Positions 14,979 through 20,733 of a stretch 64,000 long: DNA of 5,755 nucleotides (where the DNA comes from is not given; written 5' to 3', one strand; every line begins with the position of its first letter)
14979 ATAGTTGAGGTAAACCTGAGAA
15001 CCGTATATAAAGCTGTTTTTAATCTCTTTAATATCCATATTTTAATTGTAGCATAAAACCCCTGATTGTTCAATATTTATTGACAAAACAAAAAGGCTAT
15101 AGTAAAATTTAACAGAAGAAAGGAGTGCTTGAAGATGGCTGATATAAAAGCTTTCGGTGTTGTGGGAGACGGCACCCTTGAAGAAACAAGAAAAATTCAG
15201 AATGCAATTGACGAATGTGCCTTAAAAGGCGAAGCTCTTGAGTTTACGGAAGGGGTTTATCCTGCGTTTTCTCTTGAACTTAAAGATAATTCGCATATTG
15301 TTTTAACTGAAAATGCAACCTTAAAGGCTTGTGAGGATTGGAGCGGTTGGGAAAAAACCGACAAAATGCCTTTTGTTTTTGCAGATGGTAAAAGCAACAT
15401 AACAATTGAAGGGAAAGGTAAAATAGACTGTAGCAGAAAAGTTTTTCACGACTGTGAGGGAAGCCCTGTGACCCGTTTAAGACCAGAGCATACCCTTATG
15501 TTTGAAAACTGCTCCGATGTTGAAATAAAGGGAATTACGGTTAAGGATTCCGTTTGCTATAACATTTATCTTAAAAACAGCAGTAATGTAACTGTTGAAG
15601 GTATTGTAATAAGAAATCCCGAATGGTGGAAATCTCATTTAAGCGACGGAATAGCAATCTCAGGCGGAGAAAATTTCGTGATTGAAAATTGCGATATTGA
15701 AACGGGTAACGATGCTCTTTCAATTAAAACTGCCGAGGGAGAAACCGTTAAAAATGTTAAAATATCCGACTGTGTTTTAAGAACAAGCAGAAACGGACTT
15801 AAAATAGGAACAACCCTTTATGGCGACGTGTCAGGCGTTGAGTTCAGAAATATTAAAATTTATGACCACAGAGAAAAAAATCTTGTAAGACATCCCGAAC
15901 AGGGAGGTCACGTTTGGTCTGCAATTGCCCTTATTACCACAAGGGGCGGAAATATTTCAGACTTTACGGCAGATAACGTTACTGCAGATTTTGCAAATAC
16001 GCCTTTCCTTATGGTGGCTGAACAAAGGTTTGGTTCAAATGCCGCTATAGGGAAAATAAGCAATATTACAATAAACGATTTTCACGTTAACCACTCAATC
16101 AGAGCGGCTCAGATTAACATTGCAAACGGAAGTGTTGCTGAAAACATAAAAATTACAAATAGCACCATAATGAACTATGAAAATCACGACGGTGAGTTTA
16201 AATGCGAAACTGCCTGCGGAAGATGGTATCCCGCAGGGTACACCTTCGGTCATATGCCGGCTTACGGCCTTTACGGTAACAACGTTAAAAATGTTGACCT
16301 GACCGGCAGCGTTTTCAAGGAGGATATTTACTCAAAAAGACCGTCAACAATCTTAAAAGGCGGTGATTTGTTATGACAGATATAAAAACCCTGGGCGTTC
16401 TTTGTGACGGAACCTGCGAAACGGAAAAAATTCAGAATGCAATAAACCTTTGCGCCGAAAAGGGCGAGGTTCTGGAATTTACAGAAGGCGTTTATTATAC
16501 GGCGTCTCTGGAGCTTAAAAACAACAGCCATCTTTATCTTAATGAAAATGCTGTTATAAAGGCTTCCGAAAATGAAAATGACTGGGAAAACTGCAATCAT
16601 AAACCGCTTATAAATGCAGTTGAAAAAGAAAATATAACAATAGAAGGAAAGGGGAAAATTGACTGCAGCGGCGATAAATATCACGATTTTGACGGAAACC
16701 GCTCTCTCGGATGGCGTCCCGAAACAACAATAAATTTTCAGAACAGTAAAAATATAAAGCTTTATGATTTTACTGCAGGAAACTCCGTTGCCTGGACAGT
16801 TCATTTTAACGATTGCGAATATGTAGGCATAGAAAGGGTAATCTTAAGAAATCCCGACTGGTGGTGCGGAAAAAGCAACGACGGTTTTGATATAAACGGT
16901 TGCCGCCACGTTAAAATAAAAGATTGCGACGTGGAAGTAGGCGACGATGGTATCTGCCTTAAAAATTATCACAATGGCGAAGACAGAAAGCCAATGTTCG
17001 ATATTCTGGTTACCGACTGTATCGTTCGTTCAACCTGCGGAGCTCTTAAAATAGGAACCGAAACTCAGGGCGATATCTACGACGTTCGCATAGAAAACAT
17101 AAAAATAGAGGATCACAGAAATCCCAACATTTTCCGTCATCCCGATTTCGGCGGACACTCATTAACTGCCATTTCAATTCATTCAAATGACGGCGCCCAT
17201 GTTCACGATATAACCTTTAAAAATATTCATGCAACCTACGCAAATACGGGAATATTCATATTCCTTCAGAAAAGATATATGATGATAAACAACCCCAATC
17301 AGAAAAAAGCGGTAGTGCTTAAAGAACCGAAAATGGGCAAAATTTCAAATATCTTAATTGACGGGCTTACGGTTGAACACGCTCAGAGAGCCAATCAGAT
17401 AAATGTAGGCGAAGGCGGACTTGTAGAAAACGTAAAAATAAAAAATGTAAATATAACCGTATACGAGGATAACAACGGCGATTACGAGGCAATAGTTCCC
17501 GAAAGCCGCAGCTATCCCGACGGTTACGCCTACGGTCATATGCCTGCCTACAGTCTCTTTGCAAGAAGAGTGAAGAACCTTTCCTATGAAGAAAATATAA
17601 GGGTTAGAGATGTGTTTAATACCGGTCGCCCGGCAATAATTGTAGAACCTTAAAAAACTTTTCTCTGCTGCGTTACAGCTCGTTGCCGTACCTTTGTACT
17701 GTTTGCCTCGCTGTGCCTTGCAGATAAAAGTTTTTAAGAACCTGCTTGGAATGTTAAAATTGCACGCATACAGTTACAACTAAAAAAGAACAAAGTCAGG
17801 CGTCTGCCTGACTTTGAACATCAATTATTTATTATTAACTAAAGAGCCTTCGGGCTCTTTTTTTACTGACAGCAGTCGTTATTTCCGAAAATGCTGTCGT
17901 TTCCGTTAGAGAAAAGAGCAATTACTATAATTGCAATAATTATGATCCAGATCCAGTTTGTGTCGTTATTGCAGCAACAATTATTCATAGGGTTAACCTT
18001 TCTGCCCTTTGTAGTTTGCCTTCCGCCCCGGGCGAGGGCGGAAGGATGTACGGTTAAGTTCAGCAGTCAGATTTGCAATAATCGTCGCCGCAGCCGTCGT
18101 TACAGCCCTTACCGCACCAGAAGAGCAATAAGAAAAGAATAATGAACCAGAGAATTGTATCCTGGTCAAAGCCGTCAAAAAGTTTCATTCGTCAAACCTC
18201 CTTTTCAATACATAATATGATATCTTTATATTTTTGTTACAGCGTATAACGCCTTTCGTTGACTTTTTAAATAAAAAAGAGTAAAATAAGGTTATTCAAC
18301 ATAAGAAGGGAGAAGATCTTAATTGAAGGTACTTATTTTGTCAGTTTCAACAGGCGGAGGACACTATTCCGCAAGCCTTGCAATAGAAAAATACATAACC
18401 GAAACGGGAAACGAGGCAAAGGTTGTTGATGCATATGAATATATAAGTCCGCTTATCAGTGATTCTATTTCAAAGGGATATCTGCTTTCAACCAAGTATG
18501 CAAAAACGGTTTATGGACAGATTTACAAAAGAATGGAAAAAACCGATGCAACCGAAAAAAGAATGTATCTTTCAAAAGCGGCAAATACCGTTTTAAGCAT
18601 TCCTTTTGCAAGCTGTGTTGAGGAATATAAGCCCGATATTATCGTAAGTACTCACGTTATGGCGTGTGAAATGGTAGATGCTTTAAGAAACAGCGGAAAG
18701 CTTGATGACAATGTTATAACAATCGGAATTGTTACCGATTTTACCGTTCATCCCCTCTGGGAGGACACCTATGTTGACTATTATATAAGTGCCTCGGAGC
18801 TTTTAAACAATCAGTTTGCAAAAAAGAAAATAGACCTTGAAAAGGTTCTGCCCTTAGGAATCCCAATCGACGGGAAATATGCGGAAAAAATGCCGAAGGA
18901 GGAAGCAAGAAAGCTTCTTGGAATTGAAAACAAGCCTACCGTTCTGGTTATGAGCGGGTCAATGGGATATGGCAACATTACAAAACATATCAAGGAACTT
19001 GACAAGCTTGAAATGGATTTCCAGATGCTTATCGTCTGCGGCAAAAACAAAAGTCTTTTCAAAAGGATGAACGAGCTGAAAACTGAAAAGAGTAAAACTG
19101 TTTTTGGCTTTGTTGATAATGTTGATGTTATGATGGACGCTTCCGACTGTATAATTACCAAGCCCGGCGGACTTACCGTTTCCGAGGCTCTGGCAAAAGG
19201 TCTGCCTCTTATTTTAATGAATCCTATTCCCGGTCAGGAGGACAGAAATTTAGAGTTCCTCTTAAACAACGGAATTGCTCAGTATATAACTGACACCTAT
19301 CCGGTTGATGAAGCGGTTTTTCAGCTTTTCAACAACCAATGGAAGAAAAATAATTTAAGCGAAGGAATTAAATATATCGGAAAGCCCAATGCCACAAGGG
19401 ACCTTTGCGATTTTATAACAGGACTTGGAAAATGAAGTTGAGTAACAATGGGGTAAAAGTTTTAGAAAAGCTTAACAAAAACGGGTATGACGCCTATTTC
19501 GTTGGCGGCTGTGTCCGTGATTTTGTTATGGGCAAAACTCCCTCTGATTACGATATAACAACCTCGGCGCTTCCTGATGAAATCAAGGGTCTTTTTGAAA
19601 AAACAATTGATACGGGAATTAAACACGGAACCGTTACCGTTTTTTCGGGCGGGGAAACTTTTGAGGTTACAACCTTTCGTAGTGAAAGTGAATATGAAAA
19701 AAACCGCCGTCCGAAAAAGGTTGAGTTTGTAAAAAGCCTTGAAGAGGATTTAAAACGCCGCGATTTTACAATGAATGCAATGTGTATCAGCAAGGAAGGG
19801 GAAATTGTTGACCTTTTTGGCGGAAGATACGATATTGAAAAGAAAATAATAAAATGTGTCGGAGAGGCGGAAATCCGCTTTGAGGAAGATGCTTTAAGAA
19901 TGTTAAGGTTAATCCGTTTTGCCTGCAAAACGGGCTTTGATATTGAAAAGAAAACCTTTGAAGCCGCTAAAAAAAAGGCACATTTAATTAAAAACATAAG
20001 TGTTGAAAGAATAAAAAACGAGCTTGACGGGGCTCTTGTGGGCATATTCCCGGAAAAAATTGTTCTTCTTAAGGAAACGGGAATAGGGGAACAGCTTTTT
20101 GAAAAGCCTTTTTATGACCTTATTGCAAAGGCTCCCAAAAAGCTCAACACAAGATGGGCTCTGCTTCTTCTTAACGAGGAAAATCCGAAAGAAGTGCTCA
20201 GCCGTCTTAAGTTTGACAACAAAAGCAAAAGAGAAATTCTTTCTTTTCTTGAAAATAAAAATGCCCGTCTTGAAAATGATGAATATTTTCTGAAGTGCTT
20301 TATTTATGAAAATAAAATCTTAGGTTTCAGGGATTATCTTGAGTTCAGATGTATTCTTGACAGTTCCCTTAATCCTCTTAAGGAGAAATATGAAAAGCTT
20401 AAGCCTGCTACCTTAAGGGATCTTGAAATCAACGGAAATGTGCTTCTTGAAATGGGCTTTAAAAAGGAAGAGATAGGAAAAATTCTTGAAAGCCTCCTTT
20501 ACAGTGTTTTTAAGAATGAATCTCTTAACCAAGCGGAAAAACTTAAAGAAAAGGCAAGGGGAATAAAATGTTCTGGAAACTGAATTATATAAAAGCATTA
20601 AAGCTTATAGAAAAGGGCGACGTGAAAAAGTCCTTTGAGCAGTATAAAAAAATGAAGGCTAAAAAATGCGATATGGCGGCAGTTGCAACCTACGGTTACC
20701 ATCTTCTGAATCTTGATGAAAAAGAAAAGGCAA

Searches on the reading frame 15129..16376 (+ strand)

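Call 55: search_protein_families(library=pfam, proteins=[window:15129-16376:+], max_evalue=0.0001)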
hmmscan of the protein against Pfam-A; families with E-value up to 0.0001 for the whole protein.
window:15129-16376:+ (415 aa): 4 families
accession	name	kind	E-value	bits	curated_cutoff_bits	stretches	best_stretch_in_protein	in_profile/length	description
PF00295.23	Glyco_hydro_28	-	1.1e-19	71.1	22.9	1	63-203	33-172/324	Glycosyl hydrolases family 28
PF12708.12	Pect-lyase_RHGA_epim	-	1.6e-10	41.6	27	1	6-215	4-208/213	Rhamnogalacturonase A/epimerase, pectate lyase-like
PF13229.12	Beta_helix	-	2.9e-06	27.4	25.9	0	125-245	5-111/158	Right handed beta helix region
PF05048.19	NosD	-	5.9e-05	23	23.6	1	90-215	40-149/212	Periplasmic copper-binding protein (NosD)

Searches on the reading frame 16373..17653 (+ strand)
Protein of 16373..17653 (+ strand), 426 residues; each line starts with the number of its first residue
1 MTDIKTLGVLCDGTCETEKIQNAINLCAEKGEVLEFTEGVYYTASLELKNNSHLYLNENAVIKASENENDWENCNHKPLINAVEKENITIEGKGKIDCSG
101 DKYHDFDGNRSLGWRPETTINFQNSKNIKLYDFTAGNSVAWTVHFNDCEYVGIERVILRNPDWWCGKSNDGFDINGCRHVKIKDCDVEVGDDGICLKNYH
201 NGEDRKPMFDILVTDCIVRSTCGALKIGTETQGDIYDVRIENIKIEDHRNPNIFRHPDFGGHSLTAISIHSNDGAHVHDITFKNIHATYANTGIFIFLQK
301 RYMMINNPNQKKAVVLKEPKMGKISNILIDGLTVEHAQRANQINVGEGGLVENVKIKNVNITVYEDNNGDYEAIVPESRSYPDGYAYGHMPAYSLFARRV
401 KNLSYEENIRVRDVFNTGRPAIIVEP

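Call 55: search_protein_families(library=pfam, proteins=[window:16373-17653:+], max_evalue=0.0001)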
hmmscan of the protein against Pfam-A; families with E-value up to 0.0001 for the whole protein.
window:16373-17653:+ (426 aa): 1 family
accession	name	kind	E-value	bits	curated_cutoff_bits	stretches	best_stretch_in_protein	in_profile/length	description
PF00295.23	Glyco_hydro_28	-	1.9e-20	73.7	22.9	1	77-363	50-308/324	Glycosyl hydrolases family 28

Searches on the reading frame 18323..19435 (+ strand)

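Call 55: search_protein_families(library=pfam, proteins=[window:18323-19435:+], max_evalue=0.0001)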
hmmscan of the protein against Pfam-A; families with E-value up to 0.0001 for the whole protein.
window:18323-19435:+ (370 aa): 3 families
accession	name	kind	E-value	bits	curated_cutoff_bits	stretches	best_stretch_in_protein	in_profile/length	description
PF06925.17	MGDG_synth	-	2.1e-28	99.9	25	1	14-182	1-169/169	Monogalactosyldiacylglycerol (MGDG) synthase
PF04101.22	Glyco_tran_28_C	-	6.5e-11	43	22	1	206-324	1-125/166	Glycosyltransferase family 28 C-terminal domain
PF00534.26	Glycos_transf_1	-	4.3e-10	39.8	26.4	1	192-307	2-129/172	Glycosyl transferases group 1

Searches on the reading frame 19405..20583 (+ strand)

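Call 55: search_protein_families(library=pfam, proteins=[window:19405-20583:+], max_evalue=0.0001)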
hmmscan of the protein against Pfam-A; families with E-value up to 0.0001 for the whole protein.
window:19405-20583:+ (392 aa): 3 families
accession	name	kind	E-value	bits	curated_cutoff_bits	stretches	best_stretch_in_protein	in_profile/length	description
PF01743.26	PolyA_pol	-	1.1e-39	136.1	23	1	30-149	1-125/126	Poly A polymerase head domain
PF12627.12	PolyA_pol_RNAbd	-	4.5e-12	46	22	1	177-233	1-58/64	Probable RNA and SrmB- binding site of polymerase A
PF13735.12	tRNA_NucTran2_2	-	1e-09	38.9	27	1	251-383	10-148/149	tRNA nucleotidyltransferase domain 2 putative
